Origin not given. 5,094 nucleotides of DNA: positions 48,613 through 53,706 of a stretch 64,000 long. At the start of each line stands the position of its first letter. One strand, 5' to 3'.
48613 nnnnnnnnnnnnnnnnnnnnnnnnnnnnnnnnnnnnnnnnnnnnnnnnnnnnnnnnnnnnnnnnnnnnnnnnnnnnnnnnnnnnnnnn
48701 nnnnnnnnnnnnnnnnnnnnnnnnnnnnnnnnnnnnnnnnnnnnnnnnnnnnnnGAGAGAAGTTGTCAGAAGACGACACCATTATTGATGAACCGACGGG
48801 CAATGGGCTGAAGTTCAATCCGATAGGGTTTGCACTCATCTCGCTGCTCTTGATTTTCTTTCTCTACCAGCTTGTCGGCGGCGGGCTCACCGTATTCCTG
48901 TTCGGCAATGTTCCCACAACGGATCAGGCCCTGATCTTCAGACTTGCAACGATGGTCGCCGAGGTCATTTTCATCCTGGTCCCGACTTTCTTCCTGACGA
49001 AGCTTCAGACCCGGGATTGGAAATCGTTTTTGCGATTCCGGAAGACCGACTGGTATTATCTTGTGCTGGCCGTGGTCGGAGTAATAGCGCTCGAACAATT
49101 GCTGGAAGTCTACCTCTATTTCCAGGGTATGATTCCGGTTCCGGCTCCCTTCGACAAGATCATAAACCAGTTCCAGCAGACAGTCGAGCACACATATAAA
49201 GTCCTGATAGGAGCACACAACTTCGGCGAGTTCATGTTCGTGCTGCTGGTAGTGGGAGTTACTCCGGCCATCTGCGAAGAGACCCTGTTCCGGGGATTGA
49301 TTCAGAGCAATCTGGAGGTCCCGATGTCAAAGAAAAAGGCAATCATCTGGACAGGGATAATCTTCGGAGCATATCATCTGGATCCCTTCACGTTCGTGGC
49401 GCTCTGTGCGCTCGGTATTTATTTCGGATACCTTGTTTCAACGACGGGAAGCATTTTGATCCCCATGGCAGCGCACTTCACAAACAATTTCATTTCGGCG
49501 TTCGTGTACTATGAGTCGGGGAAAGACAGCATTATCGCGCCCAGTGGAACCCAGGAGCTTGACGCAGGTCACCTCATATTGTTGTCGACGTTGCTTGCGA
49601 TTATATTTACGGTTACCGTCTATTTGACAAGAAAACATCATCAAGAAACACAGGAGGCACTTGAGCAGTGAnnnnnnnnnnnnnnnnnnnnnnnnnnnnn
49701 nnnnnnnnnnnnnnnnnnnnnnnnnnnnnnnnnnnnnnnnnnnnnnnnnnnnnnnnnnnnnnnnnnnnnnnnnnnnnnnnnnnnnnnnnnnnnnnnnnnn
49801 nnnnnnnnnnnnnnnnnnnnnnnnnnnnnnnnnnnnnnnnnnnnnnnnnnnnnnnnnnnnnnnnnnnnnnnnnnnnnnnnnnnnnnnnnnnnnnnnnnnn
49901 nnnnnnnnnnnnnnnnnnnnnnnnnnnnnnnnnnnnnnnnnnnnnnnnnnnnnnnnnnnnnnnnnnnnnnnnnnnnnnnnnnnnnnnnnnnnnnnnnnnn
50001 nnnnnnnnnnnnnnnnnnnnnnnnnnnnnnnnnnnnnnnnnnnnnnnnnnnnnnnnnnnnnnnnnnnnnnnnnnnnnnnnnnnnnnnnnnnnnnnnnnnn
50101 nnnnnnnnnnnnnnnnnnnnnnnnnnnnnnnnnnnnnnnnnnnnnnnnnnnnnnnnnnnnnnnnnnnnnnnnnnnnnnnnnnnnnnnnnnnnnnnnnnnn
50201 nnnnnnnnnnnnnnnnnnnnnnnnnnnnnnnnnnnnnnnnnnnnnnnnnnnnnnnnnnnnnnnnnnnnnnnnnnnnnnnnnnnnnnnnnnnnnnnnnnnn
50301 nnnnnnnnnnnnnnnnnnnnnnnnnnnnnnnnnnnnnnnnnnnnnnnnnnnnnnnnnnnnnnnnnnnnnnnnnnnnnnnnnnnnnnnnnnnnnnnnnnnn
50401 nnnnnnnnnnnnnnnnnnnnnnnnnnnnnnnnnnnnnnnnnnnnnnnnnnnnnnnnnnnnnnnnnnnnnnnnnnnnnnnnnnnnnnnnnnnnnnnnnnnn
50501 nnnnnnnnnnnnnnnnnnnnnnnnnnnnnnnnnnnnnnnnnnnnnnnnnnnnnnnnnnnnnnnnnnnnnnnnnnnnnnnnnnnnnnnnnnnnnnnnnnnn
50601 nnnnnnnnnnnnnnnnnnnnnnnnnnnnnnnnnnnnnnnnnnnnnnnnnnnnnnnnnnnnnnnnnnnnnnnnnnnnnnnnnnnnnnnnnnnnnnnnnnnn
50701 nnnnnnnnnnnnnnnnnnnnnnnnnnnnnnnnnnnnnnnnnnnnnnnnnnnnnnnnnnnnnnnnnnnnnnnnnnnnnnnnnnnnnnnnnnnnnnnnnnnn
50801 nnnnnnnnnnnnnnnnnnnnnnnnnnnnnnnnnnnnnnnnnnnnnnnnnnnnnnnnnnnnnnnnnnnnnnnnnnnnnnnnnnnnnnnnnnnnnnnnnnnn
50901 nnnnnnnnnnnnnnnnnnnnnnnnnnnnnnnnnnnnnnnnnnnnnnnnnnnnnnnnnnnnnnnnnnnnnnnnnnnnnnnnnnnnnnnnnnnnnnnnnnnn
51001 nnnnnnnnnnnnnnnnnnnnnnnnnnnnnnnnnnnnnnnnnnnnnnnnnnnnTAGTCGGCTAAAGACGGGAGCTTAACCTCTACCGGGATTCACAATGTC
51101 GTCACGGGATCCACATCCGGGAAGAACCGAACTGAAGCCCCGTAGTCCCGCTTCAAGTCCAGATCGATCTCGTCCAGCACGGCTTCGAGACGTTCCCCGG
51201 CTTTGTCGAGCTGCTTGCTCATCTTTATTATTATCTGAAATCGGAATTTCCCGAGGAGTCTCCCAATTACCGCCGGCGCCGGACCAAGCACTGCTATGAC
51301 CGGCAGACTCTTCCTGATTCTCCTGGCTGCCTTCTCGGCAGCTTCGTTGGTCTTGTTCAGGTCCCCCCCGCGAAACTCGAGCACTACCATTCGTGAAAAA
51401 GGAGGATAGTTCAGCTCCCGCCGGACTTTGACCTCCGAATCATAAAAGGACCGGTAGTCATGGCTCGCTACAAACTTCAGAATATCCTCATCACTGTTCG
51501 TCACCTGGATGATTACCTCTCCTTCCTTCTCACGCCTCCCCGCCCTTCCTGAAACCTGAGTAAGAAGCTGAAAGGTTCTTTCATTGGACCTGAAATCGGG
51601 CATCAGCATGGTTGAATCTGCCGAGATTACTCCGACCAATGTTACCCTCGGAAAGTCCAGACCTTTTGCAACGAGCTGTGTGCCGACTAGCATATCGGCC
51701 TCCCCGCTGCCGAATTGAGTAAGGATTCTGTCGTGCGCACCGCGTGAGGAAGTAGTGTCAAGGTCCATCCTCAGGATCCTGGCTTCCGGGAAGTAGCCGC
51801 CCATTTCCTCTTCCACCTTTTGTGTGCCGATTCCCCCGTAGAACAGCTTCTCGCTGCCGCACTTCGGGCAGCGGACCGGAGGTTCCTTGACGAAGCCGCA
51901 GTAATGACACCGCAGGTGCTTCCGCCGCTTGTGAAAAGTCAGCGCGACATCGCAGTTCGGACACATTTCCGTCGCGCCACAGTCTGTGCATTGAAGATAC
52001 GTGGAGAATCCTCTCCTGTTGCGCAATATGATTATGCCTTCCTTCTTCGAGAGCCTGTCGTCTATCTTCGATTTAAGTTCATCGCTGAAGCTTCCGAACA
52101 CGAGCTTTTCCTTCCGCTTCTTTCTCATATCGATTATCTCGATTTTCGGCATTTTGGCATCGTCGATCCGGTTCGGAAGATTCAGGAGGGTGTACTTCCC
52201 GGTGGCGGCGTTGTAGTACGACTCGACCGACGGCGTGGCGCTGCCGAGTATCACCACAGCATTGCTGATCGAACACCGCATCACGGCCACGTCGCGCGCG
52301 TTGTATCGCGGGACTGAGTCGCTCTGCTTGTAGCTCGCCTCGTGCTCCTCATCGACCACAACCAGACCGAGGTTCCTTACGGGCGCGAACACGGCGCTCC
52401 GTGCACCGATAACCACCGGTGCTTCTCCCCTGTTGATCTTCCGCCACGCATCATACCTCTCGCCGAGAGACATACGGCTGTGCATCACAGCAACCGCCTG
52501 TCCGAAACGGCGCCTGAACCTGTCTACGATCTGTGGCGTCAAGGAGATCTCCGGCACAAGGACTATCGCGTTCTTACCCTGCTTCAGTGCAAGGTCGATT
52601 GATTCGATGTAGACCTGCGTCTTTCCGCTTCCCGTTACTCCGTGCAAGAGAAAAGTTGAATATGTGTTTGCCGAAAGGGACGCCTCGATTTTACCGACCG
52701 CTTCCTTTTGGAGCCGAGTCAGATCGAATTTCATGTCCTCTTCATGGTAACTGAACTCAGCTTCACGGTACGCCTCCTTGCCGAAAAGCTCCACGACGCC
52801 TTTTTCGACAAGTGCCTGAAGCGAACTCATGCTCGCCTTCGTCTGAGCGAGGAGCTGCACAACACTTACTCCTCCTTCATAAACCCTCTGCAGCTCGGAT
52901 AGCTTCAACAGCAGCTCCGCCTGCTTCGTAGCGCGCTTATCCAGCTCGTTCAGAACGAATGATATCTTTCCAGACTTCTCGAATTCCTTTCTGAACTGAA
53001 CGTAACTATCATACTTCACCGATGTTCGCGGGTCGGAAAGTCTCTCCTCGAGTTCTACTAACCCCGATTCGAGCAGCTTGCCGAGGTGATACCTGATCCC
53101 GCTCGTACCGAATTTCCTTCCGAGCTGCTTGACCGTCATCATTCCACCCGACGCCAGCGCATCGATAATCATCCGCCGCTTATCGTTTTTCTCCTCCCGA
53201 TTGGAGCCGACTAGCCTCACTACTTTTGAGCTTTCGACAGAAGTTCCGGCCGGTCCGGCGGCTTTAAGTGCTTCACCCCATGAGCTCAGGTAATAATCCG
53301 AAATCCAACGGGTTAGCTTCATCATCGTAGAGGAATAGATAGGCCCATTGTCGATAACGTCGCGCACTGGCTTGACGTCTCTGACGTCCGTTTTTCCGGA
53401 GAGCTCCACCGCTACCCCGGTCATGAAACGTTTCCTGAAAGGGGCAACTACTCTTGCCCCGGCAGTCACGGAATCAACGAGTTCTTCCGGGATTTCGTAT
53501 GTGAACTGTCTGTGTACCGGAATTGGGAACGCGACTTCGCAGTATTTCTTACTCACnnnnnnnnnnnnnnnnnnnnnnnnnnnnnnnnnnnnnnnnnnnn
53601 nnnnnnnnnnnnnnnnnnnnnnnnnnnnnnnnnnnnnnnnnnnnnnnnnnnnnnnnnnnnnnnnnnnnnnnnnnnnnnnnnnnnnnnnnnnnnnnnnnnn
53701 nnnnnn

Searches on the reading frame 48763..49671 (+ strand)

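Call 27: search_protein_families(library=pfam, proteins=[window:48763-49671:+], max_evalue=0.00001)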
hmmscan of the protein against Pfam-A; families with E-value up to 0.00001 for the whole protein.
window:48763-49671:+ (302 aa): 1 family
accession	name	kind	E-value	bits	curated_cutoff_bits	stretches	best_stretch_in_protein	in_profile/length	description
PF02517.21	Rce1-like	-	3.7e-21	75.6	22.4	1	157-244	4-93/93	Type II CAAX prenyl endopeptidase Rce1-like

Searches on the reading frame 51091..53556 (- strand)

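Call 27: search_protein_families(library=pfam, proteins=[window:51091-53556:-], max_evalue=0.00001)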
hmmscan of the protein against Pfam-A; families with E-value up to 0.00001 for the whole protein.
window:51091-53556:- (821 aa): 7 families
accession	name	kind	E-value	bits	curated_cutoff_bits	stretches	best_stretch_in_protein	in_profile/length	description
PF17764.6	PriA_3primeBD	-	1.3e-25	89.5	22.7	1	7-102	1-96/96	3'DNA-binding domain (3'BD)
PF00270.35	DEAD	-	2.1e-17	63.8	26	1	283-445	4-162/167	DEAD/DEAH box helicase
PF04851.21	ResIII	-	3.5e-16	60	22.5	1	277-443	2-163/164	Type III restriction enzyme, res subunit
PF18074.6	PriA_C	-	1.3e-14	55.2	26.9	1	719-817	1-95/95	Primosomal protein N C-terminal domain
PF00271.37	Helicase_C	-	1.5e-12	48.2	23.5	1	601-675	47-109/110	Helicase conserved C-terminal domain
PF18319.7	Zn_ribbon_PriA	-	4.4e-12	46.2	26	1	532-556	1-25/27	PriA DNA helicase Cys-rich region (CRR) domain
PF12840.13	HTH_20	-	1.3e-06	28.7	27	1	126-170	5-51/51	Helix-turn-helix domain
